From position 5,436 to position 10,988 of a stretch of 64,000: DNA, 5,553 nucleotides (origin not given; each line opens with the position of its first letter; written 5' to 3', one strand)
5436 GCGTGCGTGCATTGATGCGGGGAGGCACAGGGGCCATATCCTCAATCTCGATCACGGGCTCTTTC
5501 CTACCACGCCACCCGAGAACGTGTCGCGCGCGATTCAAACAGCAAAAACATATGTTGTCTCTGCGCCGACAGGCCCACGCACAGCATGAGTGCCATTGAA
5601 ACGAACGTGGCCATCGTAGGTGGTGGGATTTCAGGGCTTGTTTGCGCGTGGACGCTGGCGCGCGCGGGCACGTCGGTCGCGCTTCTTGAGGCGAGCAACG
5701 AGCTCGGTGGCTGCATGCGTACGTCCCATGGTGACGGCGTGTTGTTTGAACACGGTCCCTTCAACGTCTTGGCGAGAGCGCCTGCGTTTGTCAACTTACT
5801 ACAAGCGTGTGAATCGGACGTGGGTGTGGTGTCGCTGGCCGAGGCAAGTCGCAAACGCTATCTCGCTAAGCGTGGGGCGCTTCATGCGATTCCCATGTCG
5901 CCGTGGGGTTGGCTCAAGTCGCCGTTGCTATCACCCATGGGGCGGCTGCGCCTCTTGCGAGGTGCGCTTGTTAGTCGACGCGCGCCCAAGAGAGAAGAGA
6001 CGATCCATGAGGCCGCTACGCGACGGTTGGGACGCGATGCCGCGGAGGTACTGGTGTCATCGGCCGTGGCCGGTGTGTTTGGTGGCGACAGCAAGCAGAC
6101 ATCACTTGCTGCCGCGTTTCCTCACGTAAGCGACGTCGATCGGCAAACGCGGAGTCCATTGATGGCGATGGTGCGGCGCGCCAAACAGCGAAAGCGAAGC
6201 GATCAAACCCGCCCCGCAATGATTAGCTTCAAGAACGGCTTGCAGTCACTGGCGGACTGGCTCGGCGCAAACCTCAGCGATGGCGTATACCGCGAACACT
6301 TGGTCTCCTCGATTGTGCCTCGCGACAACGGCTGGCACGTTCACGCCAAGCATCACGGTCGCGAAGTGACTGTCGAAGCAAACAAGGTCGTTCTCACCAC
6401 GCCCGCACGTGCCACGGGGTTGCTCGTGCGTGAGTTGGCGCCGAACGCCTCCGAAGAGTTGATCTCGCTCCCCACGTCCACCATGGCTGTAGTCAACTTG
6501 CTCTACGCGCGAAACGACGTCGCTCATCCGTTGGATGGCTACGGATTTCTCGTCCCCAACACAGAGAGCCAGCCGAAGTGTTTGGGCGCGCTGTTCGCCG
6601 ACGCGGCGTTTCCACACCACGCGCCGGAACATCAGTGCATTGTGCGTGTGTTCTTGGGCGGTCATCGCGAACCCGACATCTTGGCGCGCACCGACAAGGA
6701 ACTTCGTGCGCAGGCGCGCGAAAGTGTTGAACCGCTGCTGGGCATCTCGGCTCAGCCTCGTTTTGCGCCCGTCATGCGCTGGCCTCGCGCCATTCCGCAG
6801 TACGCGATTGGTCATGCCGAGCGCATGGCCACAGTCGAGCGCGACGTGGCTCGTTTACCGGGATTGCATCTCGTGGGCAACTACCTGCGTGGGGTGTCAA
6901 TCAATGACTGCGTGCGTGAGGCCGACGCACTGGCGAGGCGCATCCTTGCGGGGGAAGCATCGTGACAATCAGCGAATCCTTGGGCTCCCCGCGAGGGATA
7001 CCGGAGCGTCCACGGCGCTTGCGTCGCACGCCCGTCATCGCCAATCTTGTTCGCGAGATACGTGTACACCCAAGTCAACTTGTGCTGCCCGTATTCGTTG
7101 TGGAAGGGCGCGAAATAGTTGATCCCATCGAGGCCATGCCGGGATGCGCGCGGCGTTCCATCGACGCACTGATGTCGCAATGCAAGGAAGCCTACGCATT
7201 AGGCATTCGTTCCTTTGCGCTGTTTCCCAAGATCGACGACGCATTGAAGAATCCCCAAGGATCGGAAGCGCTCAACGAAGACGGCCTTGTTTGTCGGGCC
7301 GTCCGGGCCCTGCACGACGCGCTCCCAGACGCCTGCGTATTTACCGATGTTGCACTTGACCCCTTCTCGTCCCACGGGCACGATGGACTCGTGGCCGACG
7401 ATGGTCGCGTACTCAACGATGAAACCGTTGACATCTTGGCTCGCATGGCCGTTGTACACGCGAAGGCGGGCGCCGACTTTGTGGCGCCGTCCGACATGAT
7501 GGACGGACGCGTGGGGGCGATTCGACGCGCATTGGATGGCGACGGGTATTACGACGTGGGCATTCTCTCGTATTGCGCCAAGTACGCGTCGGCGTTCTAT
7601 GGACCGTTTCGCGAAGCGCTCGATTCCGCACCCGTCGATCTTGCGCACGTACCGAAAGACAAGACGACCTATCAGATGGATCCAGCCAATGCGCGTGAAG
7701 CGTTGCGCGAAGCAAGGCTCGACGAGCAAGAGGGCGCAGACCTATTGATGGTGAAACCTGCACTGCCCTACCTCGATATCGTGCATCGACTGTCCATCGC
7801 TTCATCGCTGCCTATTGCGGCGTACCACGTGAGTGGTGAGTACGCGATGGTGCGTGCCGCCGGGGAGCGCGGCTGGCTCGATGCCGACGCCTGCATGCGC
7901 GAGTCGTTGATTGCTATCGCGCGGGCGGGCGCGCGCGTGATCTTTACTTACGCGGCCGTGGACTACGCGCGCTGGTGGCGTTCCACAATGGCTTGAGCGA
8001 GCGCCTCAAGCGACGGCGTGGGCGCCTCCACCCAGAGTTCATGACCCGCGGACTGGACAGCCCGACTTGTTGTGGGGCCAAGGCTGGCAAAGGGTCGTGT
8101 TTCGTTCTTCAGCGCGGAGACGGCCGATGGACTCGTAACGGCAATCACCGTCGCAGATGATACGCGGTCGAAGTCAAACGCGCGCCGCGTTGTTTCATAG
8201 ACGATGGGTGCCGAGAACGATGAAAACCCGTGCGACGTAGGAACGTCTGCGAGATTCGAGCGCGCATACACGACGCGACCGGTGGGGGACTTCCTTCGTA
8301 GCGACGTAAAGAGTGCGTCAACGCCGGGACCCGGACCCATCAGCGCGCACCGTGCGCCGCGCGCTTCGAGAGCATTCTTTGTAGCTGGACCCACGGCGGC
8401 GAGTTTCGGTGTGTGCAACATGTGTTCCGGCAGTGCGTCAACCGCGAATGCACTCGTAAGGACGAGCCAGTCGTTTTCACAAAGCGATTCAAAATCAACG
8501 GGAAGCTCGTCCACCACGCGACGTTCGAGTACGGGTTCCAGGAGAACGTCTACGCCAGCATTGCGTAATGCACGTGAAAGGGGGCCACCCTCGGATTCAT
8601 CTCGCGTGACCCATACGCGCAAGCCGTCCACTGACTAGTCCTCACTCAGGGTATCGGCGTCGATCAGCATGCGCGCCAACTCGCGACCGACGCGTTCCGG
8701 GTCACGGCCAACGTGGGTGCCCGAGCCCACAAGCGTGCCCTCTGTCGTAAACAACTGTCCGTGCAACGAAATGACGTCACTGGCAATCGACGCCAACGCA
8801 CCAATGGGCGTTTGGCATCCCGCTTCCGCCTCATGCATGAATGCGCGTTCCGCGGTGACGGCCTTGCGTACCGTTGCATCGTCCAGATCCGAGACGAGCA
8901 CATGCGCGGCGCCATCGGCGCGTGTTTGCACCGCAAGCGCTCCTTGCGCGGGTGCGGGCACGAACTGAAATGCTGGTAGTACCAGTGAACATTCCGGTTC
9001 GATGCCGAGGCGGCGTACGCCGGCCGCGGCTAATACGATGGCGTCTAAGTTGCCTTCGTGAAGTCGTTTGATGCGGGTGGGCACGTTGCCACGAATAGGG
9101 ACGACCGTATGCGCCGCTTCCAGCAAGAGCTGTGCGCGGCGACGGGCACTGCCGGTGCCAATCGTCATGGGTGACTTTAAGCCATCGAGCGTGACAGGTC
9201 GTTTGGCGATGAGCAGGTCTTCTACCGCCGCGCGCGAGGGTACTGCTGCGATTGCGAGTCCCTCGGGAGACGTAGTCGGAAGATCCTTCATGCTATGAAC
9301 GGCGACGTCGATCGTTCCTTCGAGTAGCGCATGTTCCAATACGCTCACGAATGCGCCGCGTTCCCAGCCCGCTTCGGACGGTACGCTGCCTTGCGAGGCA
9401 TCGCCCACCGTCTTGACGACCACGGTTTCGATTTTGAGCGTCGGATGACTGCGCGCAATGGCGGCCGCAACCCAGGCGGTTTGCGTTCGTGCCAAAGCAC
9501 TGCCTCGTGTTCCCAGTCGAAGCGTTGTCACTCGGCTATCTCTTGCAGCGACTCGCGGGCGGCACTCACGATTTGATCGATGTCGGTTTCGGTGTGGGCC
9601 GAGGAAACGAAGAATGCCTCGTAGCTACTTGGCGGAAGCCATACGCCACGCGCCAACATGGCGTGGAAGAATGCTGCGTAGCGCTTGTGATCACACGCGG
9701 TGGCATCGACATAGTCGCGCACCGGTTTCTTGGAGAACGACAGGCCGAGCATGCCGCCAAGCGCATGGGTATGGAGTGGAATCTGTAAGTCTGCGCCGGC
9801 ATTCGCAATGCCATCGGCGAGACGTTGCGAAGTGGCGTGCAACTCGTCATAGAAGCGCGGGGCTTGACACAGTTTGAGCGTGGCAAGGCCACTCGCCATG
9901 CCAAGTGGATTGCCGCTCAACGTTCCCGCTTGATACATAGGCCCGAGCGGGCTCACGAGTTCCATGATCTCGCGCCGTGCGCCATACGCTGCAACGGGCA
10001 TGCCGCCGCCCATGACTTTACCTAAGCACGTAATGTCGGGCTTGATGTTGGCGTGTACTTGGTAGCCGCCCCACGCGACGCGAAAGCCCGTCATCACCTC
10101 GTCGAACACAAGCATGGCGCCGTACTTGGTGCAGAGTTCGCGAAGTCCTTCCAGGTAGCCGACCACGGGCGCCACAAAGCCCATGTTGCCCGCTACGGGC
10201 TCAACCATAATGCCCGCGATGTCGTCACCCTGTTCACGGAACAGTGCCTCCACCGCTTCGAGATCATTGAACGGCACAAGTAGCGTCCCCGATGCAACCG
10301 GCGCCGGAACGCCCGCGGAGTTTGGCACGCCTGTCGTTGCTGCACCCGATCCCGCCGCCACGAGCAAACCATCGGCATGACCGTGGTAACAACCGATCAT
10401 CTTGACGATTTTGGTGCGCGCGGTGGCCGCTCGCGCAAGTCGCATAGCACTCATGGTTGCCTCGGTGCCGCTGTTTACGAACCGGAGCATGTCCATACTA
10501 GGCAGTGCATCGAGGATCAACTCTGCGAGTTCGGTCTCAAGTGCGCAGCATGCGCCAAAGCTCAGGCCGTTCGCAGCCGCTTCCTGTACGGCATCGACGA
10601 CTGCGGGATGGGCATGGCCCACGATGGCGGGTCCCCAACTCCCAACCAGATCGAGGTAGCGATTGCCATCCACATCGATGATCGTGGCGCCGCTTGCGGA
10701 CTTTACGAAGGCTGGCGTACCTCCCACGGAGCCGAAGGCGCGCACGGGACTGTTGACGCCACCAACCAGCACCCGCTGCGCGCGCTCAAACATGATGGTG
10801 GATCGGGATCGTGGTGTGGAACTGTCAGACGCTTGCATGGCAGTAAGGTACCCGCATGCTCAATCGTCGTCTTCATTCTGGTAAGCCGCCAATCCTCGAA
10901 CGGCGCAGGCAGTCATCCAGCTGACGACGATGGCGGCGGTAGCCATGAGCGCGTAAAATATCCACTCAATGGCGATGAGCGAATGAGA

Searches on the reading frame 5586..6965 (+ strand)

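Call 48: search_protein_families(library=pfam, proteins=[window:5586-6965:+], max_evalue=0.0001)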
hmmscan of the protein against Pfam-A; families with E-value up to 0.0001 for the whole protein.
window:5586-6965:+ (459 aa): 8 families
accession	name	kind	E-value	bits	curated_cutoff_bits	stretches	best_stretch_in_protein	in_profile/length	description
PF01593.30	Amino_oxidase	-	6.3e-39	134.9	19.8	1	15-454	1-443/443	Flavin containing amine oxidoreductase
PF13450.12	NAD_binding_8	-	2.8e-15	56.8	21.9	1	10-63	1-54/68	NAD(P)-binding Rossmann-like domain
PF01266.30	DAO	-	1.8e-12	47.9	27.9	1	8-131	2-109/353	FAD dependent oxidoreductase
PF12831.13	FAD_oxidored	-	9.9e-07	28.8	27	1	8-44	2-38/416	FAD dependent oxidoreductase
PF00890.30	FAD_binding_2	-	1.8e-06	27.9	20.4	1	8-55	2-49/414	FAD binding domain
PF07992.20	Pyr_redox_2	-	2.4e-06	27.6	26.1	1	6-44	143-181/291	Pyridine nucleotide-disulphide oxidoreductase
PF01946.23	Thi4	-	7.9e-06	25.7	26.2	1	4-55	16-65/235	Thi4 family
PF03486.20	HI0933_like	-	1e-05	25.6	50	1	7-47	2-42/244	HI0933-like protein Rossmann domain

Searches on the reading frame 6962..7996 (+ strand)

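Call 48: search_protein_families(library=pfam, proteins=[window:6962-7996:+], max_evalue=0.0001)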
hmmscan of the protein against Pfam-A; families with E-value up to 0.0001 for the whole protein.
window:6962-7996:+ (344 aa): 1 family
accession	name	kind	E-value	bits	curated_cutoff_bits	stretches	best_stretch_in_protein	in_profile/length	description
PF00490.27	ALAD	-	2.2e-130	434.9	24.6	1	15-338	2-317/317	Delta-aminolevulinic acid dehydratase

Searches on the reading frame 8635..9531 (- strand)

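Call 48: search_protein_families(library=pfam, proteins=[window:8635-9531:-], max_evalue=0.0001)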
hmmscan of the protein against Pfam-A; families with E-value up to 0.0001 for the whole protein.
window:8635-9531:- (298 aa): 2 families
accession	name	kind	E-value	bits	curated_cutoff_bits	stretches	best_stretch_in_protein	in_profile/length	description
PF01379.25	Porphobil_deam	-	5.8e-62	209.3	22.1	1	4-207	1-202/207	Porphobilinogen deaminase, dipyromethane cofactor binding domain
PF03900.20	Porphobil_deamC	-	5.7e-14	52.7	26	1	224-290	3-73/74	Porphobilinogen deaminase, C-terminal domain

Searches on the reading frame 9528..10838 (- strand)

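Call 48: search_protein_families(library=pfam, proteins=[window:9528-10838:-], max_evalue=0.0001)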
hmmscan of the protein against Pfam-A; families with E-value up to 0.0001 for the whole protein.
window:9528-10838:- (436 aa): 1 family
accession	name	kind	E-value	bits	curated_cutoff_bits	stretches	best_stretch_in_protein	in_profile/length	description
PF00202.27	Aminotran_3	-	7.1e-80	269.1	30.5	1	41-411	9-387/403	Aminotransferase class-III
